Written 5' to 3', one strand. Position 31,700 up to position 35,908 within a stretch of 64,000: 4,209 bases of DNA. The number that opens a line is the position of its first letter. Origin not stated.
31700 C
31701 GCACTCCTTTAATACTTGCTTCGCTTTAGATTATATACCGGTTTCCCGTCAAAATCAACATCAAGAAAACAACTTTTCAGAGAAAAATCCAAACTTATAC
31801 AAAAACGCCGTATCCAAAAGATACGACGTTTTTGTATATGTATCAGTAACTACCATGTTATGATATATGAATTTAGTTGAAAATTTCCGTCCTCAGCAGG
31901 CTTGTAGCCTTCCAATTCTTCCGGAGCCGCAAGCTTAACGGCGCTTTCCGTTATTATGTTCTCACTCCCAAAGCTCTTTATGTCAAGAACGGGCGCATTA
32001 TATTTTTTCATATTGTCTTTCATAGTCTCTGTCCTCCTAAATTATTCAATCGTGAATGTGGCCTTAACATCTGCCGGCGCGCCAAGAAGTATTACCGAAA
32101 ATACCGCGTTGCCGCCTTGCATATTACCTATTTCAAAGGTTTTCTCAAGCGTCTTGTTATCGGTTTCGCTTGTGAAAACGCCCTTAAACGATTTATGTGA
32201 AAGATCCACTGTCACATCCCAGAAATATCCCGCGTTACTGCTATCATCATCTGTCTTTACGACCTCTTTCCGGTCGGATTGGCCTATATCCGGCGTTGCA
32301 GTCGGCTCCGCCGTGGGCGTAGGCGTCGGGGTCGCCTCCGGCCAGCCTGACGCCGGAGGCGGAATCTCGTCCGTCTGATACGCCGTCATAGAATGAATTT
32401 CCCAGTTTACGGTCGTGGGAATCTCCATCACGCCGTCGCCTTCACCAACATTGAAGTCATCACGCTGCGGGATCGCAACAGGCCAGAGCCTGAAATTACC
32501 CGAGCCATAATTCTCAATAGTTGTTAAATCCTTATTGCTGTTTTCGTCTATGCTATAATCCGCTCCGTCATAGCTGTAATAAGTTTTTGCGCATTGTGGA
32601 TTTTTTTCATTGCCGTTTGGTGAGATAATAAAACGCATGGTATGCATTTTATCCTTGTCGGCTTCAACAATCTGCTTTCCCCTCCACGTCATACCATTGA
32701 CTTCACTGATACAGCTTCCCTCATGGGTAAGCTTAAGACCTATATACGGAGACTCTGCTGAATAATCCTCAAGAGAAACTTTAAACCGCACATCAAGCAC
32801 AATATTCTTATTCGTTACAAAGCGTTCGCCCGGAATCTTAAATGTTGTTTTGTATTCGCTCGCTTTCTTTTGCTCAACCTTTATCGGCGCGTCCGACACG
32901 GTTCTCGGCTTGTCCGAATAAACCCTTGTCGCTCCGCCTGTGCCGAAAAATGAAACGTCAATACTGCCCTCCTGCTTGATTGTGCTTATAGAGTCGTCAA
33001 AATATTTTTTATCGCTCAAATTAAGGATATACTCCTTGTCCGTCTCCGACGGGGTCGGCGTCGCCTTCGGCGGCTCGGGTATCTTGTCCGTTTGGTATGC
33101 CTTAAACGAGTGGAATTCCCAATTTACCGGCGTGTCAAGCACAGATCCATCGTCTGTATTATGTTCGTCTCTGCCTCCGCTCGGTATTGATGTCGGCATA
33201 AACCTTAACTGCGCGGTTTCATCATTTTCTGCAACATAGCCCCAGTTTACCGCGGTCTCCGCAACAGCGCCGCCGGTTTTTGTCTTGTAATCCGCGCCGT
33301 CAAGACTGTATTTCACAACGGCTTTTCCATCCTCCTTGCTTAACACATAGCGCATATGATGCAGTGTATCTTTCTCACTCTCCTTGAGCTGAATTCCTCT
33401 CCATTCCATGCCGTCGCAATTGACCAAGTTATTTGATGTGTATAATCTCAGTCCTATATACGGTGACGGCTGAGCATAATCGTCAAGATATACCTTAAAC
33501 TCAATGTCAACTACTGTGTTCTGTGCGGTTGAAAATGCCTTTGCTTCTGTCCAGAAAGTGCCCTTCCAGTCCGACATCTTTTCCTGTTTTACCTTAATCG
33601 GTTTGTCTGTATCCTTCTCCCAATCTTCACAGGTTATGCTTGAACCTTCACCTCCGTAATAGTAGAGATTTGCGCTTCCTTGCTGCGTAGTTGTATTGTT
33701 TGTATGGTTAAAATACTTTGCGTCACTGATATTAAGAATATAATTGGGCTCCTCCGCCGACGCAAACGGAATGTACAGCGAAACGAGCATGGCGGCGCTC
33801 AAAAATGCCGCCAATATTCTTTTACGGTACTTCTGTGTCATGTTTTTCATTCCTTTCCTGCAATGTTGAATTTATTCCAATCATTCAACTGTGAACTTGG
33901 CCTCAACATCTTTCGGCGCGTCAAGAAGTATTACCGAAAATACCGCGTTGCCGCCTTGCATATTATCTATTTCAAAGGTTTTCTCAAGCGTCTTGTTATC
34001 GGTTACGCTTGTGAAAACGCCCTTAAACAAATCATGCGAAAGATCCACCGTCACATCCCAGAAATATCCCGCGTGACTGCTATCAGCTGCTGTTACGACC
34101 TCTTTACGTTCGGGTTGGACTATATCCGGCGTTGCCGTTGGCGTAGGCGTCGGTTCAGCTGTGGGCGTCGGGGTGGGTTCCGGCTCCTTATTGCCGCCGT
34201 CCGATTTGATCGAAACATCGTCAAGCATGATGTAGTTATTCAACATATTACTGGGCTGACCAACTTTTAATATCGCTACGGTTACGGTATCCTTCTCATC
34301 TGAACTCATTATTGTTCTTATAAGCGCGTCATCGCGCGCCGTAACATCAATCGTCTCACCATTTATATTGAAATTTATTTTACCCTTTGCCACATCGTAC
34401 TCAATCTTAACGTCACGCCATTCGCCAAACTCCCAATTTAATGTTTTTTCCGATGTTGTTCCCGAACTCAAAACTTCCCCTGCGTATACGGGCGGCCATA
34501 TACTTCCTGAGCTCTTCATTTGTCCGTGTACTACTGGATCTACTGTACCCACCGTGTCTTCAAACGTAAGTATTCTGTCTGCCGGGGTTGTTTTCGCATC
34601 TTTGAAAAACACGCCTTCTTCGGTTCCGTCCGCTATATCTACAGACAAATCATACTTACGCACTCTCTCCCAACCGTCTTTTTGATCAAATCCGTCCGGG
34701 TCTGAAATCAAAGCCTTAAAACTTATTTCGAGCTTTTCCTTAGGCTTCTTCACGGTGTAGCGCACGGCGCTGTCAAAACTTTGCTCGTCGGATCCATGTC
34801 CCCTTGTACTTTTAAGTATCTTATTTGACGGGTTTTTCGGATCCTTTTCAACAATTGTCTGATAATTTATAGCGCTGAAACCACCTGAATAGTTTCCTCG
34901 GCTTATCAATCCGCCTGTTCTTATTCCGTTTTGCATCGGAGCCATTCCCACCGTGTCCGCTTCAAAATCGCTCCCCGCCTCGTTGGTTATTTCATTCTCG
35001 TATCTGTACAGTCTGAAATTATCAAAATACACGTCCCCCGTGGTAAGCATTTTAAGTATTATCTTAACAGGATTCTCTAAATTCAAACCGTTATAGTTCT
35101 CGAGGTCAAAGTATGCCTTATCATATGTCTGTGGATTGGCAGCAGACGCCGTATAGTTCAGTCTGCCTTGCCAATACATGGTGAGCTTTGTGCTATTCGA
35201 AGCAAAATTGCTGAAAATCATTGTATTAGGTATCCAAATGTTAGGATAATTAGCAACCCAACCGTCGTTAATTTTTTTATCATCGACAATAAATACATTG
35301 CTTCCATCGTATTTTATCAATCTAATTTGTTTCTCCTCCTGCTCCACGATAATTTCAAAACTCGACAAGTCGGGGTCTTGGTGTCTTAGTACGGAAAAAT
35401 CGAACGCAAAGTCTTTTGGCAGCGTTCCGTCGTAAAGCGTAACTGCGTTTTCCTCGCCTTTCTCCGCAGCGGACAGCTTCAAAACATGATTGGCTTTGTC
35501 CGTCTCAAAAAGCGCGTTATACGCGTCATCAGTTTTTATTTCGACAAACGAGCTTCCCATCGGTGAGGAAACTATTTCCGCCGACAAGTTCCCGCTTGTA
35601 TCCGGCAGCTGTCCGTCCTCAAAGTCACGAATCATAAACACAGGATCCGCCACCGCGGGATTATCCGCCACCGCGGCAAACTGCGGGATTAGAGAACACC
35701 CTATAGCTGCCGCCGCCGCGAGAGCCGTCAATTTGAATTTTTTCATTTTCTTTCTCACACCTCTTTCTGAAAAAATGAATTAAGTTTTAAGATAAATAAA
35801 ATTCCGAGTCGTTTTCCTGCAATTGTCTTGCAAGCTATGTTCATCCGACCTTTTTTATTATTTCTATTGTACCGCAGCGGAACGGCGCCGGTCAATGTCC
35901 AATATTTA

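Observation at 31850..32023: Unannotated small acidic ORF family (P1/P2), each directly downstream of a secreted protein carrying a related C-terminal domain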

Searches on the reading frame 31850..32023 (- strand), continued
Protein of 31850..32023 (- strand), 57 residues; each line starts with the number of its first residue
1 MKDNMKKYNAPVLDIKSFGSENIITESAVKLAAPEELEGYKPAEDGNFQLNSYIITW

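Call 79: search_protein_families(library=phrogs, proteins=[window:31850-32023:-], max_evalue=0.1)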
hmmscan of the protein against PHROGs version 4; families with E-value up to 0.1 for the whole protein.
window:31850-32023:- (57 aa): 0 families

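Call 85: find_encoding_contigs(protein=P0099, flank=4000, max_places=3)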
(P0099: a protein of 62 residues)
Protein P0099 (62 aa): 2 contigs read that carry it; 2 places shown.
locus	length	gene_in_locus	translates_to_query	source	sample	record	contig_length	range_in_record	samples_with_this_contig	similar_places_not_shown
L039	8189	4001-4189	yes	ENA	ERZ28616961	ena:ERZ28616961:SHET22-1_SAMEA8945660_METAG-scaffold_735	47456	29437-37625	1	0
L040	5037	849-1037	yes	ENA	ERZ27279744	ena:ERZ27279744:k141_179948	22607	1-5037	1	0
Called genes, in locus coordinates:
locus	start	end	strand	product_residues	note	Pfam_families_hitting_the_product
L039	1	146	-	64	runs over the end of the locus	-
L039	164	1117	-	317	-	-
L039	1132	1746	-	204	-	PF00404:Dockerin_1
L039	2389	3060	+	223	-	-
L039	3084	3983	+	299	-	-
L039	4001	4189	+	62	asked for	-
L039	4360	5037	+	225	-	PF00072:Response_reg, PF00486:Trans_reg_C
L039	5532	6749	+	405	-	PF00365:PFK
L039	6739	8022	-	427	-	PF13167:GTP-bdg_N, PF16360:GTP-bdg_M, PF00350:Dynamin_N (faint), PF01926:MMR_HSR1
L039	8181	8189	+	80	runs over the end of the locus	PF03840:SecG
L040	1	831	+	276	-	?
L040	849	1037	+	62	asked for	-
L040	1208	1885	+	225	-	PF00072:Response_reg, PF00486:Trans_reg_C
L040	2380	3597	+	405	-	PF00365:PFK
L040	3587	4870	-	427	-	PF13167:GTP-bdg_N, PF16360:GTP-bdg_M, PF00350:Dynamin_N (faint), PF01926:MMR_HSR1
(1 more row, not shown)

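Call 86: find_encoding_contigs(protein=P0106, flank=4000, max_places=3)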
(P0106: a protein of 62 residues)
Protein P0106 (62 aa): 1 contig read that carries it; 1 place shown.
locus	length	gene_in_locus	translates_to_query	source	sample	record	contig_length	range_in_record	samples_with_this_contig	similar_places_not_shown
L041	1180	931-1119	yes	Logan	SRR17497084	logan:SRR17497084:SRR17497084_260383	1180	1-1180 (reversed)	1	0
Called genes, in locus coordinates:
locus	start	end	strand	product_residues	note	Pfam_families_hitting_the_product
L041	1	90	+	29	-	?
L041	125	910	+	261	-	-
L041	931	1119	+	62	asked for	-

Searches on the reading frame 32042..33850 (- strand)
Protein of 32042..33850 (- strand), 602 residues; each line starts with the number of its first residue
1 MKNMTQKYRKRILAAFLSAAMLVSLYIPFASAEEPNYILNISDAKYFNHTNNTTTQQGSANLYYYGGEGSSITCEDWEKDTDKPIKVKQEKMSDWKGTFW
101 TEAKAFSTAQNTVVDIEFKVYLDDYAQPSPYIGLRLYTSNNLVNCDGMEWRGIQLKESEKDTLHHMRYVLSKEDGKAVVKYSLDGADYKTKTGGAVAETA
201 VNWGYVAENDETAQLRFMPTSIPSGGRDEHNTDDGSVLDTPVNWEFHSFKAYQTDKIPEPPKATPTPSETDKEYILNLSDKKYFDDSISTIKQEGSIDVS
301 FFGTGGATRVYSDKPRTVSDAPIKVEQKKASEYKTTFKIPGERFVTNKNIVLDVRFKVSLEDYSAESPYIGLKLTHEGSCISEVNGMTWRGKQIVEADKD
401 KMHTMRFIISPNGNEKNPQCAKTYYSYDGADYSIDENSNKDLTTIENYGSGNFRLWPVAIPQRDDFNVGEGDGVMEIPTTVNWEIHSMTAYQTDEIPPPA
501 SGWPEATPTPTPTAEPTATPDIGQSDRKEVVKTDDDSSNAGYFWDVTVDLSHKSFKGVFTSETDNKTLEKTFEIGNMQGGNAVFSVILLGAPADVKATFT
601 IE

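Call 6: search_protein_families(library=pfam, proteins=[window:32042-33850:-], max_evalue=0.01)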
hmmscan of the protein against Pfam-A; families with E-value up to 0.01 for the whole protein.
window:32042-33850:- (602 aa): 0 families

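Call 8: search_protein_families(library=ncbifam, proteins=[window:32042-33850:-], max_evalue=10)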
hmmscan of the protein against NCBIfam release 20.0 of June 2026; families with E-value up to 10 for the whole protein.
window:32042-33850:- (602 aa): 1 family
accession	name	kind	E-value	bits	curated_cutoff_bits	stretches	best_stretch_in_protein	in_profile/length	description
NF006252.0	PRK08393.1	equivalog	0.1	11.6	617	1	71-161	74-162/424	N-ethylammeline chlorohydrolase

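Call 79: search_protein_families(library=phrogs, proteins=[window:32042-33850:-], max_evalue=0.1)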
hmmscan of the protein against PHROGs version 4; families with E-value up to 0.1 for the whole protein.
window:32042-33850:- (602 aa): 0 families

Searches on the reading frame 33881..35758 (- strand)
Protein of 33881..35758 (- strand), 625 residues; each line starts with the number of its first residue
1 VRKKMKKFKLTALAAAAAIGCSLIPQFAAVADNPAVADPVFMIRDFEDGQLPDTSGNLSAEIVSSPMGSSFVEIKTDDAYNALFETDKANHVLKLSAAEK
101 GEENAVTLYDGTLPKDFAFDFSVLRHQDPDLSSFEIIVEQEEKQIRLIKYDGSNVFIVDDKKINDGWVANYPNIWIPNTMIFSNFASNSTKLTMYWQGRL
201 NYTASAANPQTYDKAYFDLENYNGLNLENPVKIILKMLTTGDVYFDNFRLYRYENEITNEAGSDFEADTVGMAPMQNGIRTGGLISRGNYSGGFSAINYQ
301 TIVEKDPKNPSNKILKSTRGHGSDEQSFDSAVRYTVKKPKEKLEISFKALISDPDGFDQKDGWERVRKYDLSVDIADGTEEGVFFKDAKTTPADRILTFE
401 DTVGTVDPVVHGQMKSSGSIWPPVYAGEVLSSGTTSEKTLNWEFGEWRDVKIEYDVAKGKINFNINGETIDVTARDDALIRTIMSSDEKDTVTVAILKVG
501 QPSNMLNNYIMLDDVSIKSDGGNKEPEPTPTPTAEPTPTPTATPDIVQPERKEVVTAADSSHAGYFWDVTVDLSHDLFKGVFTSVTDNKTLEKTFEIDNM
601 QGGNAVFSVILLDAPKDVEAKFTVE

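Call 6: search_protein_families(library=pfam, proteins=[window:33881-35758:-], max_evalue=0.01)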
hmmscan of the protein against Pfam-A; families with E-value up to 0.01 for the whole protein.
window:33881-35758:- (625 aa): 1 family
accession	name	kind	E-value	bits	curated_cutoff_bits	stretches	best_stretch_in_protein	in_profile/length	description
PF19559.6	DUF6081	-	0.0086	15.8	25.9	0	445-488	177-222/272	Family of unknown function (DUF6081)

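Call 8: search_protein_families(library=ncbifam, proteins=[window:33881-35758:-], max_evalue=10)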
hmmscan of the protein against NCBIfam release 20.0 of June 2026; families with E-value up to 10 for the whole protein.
window:33881-35758:- (625 aa): 1 family
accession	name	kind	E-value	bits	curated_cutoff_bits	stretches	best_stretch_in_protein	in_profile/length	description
NF008082.0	PRK10819.1-3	equivalog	0.3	10.8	265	1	521-553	65-97/242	TonB system transport protein TonB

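Call 79: search_protein_families(library=phrogs, proteins=[window:33881-35758:-], max_evalue=0.1)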
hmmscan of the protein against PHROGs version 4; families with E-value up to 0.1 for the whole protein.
window:33881-35758:- (625 aa): 1 family
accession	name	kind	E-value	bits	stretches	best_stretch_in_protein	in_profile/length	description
phrog_23043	-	unknown function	0.027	15.5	1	516-608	47-140/164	-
